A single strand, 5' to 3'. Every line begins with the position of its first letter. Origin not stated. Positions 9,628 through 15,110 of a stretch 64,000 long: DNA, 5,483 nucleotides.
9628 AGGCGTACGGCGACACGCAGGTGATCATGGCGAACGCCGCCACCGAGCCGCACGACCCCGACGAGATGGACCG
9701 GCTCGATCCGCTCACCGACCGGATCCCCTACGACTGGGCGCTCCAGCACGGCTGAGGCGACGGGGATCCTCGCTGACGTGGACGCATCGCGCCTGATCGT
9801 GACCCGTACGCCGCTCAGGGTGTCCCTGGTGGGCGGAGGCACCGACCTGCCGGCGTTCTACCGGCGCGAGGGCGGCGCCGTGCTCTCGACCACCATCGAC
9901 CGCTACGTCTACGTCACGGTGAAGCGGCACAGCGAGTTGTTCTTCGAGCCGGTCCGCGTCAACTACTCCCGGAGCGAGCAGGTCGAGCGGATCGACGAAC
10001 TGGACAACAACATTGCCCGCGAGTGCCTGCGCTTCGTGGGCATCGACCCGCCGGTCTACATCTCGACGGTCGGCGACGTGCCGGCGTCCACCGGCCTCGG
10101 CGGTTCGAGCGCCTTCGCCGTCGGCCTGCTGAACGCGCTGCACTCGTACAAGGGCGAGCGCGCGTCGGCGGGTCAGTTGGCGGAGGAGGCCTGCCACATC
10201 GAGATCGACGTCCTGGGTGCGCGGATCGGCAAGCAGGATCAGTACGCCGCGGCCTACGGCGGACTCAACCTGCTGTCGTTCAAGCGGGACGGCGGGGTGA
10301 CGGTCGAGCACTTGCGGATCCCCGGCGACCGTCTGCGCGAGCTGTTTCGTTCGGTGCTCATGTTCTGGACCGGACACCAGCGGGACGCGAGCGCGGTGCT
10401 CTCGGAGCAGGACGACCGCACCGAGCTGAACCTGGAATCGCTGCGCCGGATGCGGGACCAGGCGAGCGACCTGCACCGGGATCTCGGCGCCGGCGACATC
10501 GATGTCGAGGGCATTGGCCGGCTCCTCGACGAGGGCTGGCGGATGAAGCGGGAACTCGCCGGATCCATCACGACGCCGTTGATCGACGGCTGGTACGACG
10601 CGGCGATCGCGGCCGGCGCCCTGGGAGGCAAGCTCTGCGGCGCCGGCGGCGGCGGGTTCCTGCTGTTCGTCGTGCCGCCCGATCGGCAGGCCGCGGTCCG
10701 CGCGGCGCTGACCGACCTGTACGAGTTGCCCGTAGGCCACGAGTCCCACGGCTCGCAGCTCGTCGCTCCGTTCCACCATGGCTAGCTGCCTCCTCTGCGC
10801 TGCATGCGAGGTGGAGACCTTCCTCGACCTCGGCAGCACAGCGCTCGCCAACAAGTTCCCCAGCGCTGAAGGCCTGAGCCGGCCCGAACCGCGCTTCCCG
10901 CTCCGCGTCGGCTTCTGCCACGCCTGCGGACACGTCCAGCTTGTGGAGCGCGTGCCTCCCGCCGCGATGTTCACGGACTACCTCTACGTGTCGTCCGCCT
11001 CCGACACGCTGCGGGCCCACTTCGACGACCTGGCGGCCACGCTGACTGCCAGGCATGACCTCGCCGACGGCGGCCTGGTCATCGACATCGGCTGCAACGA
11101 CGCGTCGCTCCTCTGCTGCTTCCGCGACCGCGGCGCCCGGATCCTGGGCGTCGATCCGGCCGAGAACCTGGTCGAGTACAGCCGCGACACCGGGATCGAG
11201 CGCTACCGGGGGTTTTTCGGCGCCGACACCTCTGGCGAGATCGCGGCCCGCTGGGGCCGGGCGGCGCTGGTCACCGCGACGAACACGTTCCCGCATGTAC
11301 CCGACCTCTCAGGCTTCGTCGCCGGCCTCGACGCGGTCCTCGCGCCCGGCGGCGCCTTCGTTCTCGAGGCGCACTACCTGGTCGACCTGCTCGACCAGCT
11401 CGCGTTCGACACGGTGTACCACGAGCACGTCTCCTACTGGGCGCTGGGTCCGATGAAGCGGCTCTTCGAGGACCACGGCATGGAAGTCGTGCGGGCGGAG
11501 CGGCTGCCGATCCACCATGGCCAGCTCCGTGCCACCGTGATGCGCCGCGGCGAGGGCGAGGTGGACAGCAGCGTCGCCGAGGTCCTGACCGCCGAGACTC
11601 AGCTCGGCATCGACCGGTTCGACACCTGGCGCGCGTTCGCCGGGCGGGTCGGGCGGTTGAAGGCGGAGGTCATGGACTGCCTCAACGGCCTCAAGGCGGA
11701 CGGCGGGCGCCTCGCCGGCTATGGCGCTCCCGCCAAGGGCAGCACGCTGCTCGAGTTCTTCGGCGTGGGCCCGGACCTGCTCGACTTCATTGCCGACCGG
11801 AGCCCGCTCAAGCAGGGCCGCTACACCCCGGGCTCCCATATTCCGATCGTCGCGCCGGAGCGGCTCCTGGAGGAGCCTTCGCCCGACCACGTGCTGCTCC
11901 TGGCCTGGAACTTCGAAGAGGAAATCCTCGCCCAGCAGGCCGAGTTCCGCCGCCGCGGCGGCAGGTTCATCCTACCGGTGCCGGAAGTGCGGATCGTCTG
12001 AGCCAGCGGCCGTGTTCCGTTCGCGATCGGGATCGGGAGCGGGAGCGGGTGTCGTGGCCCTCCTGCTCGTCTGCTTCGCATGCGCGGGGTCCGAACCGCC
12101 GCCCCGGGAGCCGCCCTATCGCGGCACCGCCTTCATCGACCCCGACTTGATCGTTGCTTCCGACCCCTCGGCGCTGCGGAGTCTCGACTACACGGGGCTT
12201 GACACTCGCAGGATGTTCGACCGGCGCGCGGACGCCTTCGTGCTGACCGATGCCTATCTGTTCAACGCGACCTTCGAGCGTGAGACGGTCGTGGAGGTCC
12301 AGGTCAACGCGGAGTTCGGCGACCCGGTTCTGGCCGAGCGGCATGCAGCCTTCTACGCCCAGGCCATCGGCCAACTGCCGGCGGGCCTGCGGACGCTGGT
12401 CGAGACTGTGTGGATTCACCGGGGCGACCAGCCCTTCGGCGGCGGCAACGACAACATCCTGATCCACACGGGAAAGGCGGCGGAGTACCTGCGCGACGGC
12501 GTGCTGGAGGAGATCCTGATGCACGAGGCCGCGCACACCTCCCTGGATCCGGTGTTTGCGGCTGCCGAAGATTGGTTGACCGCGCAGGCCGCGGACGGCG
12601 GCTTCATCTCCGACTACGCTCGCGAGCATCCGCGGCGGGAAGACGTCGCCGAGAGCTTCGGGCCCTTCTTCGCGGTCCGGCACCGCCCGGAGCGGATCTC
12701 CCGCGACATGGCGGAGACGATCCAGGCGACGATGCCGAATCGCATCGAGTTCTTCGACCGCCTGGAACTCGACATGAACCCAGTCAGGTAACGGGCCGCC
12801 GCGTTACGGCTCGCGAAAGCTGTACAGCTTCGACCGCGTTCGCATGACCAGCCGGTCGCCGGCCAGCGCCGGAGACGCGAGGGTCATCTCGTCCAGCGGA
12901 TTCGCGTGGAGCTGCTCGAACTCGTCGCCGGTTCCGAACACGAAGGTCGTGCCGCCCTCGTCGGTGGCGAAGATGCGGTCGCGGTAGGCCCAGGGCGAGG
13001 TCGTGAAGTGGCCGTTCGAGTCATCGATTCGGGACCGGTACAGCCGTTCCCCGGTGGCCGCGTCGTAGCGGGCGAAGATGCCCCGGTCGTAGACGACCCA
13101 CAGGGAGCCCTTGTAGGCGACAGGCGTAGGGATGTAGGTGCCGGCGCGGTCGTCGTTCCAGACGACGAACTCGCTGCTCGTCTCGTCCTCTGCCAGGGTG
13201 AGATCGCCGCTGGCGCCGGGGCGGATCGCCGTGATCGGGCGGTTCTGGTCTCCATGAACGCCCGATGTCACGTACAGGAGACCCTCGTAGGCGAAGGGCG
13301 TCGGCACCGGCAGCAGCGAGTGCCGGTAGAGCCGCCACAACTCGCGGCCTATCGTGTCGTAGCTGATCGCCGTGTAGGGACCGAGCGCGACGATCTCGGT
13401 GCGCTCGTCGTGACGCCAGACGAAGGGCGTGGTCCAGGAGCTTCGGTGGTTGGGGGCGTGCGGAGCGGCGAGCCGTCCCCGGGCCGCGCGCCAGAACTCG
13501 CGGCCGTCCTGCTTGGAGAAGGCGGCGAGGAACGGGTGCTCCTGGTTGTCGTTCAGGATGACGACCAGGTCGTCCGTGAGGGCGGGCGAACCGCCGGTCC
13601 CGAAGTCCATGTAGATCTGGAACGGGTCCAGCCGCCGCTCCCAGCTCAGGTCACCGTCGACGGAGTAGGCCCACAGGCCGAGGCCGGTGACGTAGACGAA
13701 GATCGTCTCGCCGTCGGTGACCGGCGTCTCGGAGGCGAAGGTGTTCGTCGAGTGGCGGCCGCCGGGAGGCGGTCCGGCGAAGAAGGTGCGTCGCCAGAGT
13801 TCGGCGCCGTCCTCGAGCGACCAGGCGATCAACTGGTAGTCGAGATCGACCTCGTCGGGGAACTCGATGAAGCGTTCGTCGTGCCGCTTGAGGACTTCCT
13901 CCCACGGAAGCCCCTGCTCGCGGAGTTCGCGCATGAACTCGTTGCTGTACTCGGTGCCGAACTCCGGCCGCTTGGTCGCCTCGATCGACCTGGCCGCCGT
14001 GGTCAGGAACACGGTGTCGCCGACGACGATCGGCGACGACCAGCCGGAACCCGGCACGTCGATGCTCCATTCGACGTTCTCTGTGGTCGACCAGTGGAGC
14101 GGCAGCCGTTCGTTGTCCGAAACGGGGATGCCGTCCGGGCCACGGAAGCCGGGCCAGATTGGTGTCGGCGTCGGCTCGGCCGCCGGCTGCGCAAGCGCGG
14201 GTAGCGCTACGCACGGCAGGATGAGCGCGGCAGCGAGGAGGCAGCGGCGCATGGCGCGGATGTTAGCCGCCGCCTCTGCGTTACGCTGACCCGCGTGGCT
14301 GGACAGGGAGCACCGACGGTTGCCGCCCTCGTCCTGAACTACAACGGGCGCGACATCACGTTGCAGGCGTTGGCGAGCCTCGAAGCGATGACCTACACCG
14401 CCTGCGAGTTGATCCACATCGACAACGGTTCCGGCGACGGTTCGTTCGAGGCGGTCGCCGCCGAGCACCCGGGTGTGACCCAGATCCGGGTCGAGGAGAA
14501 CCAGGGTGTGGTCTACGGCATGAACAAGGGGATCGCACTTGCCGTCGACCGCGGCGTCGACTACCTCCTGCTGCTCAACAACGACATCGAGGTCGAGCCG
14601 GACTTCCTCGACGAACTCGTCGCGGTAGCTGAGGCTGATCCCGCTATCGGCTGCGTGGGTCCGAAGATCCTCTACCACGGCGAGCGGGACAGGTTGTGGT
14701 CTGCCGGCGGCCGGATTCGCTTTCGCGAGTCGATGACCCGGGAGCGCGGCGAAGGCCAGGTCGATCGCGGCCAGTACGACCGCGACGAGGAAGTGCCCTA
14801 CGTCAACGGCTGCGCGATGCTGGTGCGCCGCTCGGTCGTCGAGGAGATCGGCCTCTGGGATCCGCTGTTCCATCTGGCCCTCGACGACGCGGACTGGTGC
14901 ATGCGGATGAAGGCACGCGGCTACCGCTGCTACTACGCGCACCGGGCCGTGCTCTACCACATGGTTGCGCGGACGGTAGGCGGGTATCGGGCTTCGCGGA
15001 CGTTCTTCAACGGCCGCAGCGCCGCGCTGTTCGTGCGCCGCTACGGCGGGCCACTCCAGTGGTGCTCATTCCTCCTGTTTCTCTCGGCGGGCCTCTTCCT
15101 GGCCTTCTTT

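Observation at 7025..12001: Predicted modified-heptose (or related) nucleotide-sugar pathway with a fused HddC-GmhB enzyme and a sugar C-methyltransferase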

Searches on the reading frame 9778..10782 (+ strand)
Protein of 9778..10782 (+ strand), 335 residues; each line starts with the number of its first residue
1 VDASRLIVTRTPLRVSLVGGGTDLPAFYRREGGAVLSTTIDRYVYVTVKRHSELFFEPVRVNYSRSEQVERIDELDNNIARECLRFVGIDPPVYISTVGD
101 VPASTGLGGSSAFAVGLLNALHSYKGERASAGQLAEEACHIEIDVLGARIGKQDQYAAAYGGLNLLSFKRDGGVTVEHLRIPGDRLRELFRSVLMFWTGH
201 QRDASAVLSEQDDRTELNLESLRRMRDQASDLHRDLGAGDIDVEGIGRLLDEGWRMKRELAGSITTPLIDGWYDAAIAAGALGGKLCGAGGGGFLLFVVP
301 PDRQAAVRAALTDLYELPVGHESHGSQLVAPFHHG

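Call 4: search_protein_families(library=pfam, proteins=[window:9778-10782:+], max_evalue=0.01)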
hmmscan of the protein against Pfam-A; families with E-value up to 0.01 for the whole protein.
window:9778-10782:+ (335 aa): 2 families
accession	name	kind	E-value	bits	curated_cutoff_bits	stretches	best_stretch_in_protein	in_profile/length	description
PF00288.32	GHMP_kinases_N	-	1.2e-14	54.7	22.3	1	84-162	7-87/87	GHMP kinases N terminal domain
PF08544.19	GHMP_kinases_C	-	2.8e-11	44.1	21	1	242-315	9-83/85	GHMP kinases C terminal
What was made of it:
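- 9778..10785 (+): GHMP kinase (335 aa), HddA/WcbL-like. Predicted to phosphorylate heptose 7-phosphate at the anomeric C1 position. Pfam GHMP_kinases_N and _C (call 4).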

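Call 5: search_protein_families(library=ncbifam, proteins=[window:9778-10782:+], max_evalue=0.01)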
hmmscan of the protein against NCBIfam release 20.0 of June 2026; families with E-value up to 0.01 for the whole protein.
window:9778-10782:+ (335 aa): 14 families
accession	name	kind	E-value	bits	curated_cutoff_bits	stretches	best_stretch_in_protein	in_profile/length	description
NF049969.1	GlMnHpPKinHddA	equivalog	6.6e-45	154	600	1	6-305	2-310/338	D-glycero-D-manno-heptose 7-phosphate kinase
NF009948.0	PRK13412.1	equivalog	2.3e-23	81.9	721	2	95-308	729-943/974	bifunctional fucokinase/fucose-1-phosphate guanylyltransferase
TIGR00549.1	mevalon_kin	equivalog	7.2e-15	55.2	163.05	1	35-296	19-274/276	mevalonate kinase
NF003006.0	PRK03817.1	equivalog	1.1e-13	50.9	443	1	9-182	4-177/352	galactokinase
NF003036.0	PRK03926.1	equivalog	1.3e-12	47.4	403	2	85-167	69-149/302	mevalonate kinase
NF001816.0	PRK00555.1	equivalog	2.2e-12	46.6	509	2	240-311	266-336/363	galactokinase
TIGR00131.1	gal_kin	equivalog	4.1e-12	45.7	226.65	2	85-162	103-180/388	galactokinase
NF003472.0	PRK05101.1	equivalog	2e-08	33.6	499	1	79-162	103-182/382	galactokinase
TIGR01920.1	Shik_kin_archae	equivalog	1.1e-07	31.5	126.85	1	19-161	3-139/266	shikimate kinase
NF003705.0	PRK05322.1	equivalog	6.1e-06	25.2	385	0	242-323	292-373/388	galactokinase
NF002288.1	PRK01212.1-4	equivalog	7.8e-06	25.1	194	1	80-316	64-283/303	homoserine kinase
TIGR00191.1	thrB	equivalog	2.9e-05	23.1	168.25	1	64-184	46-162/304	homoserine kinase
NF002870.0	PRK03188.1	equivalog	0.0052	15.5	286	0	81-145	82-146/310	4-(cytidine 5'-diphospho)-2-C-methyl-D-erythritol kinase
NF011205.0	PRK14611.1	equivalog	0.0062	16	364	1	47-145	33-133/275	4-(cytidine 5'-diphospho)-2-C-methyl-D-erythritol kinase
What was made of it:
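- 9778..10785 (+): NCBIfam HddA NF049969 is the best hit, 154 bits against a cut-off of 600 (call 5).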

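Call 18: search_solved_structures(query=window:9778-10782:+, max_evalue=0.00001, show_alignments=1)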
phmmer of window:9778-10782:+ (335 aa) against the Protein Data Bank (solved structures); distinct sequences matched with E-value up to 0.00001: 12.
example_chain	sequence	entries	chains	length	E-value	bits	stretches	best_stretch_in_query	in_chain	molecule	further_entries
3k85_A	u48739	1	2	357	9.8e-49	169.7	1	6-314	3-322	D-glycero-D-manno-heptose 1-phosphate kinase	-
4usm_A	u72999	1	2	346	5.6e-40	140.9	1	6-306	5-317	PUTATIVE SUGAR KINASE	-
4usk_A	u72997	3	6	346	1.5e-39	139.5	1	6-306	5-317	PUTATIVE SUGAR KINASE | SUGAR KINASE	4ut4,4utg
4n3o_A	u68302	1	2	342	1.3e-36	129.8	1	3-306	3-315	Putative D-glycero-D-manno-heptose 7-phosphate kinase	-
9iip_A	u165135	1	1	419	4.1e-19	72.3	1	93-309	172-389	L-fucokinase/L-fucose-1-P guanylyltransferase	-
5yys_A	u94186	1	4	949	5.5e-18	68.6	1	93-309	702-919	L-fucokinase, L-fucose-1-P guanylyltransferase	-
9iit_A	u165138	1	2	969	5.8e-18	68.5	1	93-309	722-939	L-fucokinase/L-fucose-1-P guanylyltransferase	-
1s4e_A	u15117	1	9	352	7e-13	51.8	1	7-231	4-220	Galactokinase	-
6mde_A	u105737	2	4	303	1.1e-09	41.3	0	93-167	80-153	Mevalonate kinase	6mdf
4hac_A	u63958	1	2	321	1.4e-09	40.9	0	93-167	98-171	Mevalonate kinase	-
2cz9_A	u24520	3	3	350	2.1e-09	40.4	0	7-225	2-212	Probable galactokinase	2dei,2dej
1pie_A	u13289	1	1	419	7.7e-07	31.9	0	276-322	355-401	Galactokinase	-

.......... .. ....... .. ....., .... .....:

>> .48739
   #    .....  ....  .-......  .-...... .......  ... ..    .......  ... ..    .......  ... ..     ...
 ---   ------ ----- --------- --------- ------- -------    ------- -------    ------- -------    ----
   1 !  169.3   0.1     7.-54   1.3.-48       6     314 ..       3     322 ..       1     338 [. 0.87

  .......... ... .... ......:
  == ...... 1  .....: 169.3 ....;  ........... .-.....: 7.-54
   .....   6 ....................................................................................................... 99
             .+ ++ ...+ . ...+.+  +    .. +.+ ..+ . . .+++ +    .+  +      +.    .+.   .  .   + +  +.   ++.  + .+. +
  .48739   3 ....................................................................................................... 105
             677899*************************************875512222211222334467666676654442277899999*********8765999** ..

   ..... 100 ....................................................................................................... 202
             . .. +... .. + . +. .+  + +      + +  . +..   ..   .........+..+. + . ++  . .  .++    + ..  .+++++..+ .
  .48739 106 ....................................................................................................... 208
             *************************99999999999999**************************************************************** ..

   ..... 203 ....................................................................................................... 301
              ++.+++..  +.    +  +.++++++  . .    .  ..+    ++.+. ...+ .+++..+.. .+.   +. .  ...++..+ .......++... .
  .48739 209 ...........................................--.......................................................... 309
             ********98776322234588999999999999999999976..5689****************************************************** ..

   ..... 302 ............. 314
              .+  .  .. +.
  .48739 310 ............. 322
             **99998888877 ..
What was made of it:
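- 9778..10785 (+): PDB 3k85 1e-48, WcbL 4usk 1e-39, 4n3o 1e-36, compared with fucokinase 4e-19 (call 18).
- The kinase clearly sides with heptose kinases (call 18).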

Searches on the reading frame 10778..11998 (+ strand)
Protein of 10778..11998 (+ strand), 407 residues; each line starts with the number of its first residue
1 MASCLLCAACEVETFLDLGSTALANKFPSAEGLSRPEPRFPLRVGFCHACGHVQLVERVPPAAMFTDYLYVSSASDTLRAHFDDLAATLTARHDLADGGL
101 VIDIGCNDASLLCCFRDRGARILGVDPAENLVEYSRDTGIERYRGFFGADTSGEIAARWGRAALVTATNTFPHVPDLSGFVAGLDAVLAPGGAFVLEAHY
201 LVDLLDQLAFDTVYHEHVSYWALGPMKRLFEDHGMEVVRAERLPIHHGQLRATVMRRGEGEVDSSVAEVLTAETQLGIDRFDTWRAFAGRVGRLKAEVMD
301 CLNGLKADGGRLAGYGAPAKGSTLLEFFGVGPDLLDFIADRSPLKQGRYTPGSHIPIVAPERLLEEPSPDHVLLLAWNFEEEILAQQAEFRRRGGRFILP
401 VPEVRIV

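Call 4: search_protein_families(library=pfam, proteins=[window:10778-11998:+], max_evalue=0.01)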
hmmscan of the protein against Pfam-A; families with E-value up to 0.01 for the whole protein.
window:10778-11998:+ (407 aa): 6 families
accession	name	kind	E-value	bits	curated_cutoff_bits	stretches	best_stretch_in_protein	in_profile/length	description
PF08484.17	Methyltransf_14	-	2.1e-53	180.8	23.5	1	244-402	1-160/160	C-methyltransferase C-terminal domain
PF08421.16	Methyltransf_13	-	3.3e-18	66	31.3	1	4-65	1-62/62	Putative zinc binding domain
PF13489.12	Methyltransf_23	-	1e-13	51.8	27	1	95-239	20-163/164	Methyltransferase domain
PF08241.18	Methyltransf_11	-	5.9e-08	33.7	21.2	1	102-196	1-95/95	Methyltransferase domain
PF08242.18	Methyltransf_12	-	1.5e-06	29.3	30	1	102-193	1-97/98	Methyltransferase domain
PF13649.12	Methyltransf_25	-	9.4e-06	26.7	27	1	101-192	1-97/97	Methyltransferase domain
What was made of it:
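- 10778..12001 (+): SAM-dependent sugar C-methyltransferase (407 aa) of the TylC3/TcaB9/KijD1 family. Pfam Methyltransf_13 + Methyltransf_23 + Methyltransf_14, all above cut-off (call 4).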

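Call 5: search_protein_families(library=ncbifam, proteins=[window:10778-11998:+], max_evalue=0.01)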
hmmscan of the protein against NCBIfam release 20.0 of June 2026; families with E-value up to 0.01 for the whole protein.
window:10778-11998:+ (407 aa): 3 families
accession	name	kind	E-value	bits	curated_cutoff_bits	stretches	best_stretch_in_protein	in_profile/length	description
NF045667.1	MTase_DVU1556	equivalog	2.4e-05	23.9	155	1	88-197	13-120/213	DVU_1556 family methyltransferase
TIGR01983.1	UbiG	equivalog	0.0055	16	102.95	1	94-196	46-151/228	bifunctional 2-polyprenyl-6-hydroxyphenol methylase/3-demethylubiquinol 3-O-methyltransferase UbiG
NF043040.1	corrin_prot_MT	hypoth_equivalog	0.007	15.8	180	0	96-137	40-81/216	corrinoid protein-associated methyltransferase CpaM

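Call 19: search_solved_structures(query=window:10778-11998:+, max_evalue=0.00001)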
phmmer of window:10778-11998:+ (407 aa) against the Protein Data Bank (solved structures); distinct sequences matched with E-value up to 0.00001: 10.
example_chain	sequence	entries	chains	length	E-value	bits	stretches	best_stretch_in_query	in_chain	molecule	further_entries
5t64_A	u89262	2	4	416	1.3e-90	307.8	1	2-406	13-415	Sugar 3-C-methyl transferase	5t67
4rv9_A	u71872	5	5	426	2.8e-89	303.3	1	2-406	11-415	D-mycarose 3-C-methyltransferase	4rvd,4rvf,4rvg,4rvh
5t6b_A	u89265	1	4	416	7.9e-89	301.8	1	2-406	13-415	Sugar 3-C-methyl transferase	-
3ndi_A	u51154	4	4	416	3.1e-87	296.6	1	3-406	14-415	Methyltransferase | TcaB9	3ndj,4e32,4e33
4e2y_A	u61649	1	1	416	7.4e-87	295.3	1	3-406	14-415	TcaB9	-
4e31_A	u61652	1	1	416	7.6e-87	295.3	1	3-406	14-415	TcaB9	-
4e2x_A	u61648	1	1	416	1.1e-86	294.7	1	3-406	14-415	TcaB9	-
4e2z_A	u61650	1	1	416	2.6e-86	293.6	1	3-406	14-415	TcaB9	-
4e2w_A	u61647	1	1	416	2.6e-86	293.6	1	3-406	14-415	TcaB9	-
4e30_A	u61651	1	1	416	6.3e-86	292.3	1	3-406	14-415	TcaB9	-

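Call 50: search_solved_structures(query=window:10778-11998:+, max_evalue=1e-80, show_alignments=4)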
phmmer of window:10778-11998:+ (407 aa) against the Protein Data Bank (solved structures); distinct sequences matched with E-value up to 1e-80: 10.
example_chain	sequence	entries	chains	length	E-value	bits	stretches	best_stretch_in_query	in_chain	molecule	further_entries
5t64_A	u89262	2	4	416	1.3e-90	307.8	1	2-406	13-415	Sugar 3-C-methyl transferase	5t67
4rv9_A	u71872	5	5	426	2.8e-89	303.3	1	2-406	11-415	D-mycarose 3-C-methyltransferase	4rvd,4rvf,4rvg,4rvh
5t6b_A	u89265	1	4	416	7.9e-89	301.8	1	2-406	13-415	Sugar 3-C-methyl transferase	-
3ndi_A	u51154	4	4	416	3.1e-87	296.6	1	3-406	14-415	Methyltransferase | TcaB9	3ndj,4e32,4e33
4e2y_A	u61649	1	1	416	7.4e-87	295.3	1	3-406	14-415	TcaB9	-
4e31_A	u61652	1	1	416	7.6e-87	295.3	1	3-406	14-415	TcaB9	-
4e2x_A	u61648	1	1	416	1.1e-86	294.7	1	3-406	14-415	TcaB9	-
4e2z_A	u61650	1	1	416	2.6e-86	293.6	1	3-406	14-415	TcaB9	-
4e2w_A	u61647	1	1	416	2.6e-86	293.6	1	3-406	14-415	TcaB9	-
4e30_A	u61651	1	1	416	6.3e-86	292.3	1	3-406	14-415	TcaB9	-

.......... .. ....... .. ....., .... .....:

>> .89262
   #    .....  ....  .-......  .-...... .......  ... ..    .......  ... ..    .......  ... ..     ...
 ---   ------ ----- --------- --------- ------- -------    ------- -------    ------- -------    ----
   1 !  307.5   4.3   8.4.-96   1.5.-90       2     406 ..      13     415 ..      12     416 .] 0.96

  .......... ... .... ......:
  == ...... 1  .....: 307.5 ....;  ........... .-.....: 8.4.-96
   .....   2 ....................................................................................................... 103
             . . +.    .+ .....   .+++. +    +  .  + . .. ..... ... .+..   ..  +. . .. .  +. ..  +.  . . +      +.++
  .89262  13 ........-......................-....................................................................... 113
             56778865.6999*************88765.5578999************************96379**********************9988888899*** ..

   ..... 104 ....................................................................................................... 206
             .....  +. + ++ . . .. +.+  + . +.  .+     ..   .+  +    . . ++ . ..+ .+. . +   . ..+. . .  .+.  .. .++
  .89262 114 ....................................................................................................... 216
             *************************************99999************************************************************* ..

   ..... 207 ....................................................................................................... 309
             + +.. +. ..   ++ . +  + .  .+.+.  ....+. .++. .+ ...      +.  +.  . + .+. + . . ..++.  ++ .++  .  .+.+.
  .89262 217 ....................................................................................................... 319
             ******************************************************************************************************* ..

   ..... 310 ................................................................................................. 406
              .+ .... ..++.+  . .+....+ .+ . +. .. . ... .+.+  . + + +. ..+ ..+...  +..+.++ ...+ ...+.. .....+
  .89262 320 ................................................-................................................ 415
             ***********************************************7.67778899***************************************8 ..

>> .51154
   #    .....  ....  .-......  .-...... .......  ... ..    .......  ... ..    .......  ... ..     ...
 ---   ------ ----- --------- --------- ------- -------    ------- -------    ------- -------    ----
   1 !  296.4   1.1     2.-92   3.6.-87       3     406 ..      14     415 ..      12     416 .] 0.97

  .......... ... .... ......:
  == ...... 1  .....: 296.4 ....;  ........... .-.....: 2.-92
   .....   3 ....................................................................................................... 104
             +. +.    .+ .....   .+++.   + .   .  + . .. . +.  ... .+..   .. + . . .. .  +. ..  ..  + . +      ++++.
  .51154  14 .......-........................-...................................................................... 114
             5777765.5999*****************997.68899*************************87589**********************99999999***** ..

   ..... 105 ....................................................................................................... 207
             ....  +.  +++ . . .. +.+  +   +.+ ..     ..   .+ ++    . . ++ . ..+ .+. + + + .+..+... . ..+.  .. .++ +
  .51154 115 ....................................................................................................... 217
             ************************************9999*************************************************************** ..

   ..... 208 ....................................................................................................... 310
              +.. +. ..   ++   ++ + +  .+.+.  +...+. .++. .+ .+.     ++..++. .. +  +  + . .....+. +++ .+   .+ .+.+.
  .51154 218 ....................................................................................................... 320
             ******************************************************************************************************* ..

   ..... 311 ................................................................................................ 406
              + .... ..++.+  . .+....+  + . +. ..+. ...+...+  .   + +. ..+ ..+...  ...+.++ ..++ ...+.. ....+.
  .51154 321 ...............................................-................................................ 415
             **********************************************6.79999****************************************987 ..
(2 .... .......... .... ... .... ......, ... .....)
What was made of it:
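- On TylC3/TcaB9 sugar C-methyltransferase: The alignment to TcaB9 and KijD1 is end to end, with Cys4, Tyr, His and Tyr-x-Glu-His conserved (call 50).
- Closest known: dTDP-sugar C3-methyltransferases TylC3, MtmC, KijD1 and TcaB9. Same: The three-domain architecture is the same, the alignment runs end to end at 1e-87 to 1e-90, and the Zn-binding and active-site residues are conserved (calls 4, 19, 50).
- The C-methyltransferase keeps the TcaB9 active-site residues (call 50).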

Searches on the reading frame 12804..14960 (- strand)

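Call 8: search_protein_families(library=pfam, proteins=[window:12804-14960:-], max_evalue=0.001)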
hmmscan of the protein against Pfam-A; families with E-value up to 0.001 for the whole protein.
window:12804-14960:- (718 aa): 1 family
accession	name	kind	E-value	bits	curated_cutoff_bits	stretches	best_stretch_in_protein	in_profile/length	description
PF13360.13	PQQ_2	-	7.9e-16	58.9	27.6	1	376-492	44-144/233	Outer membrane protein assembly factor BamB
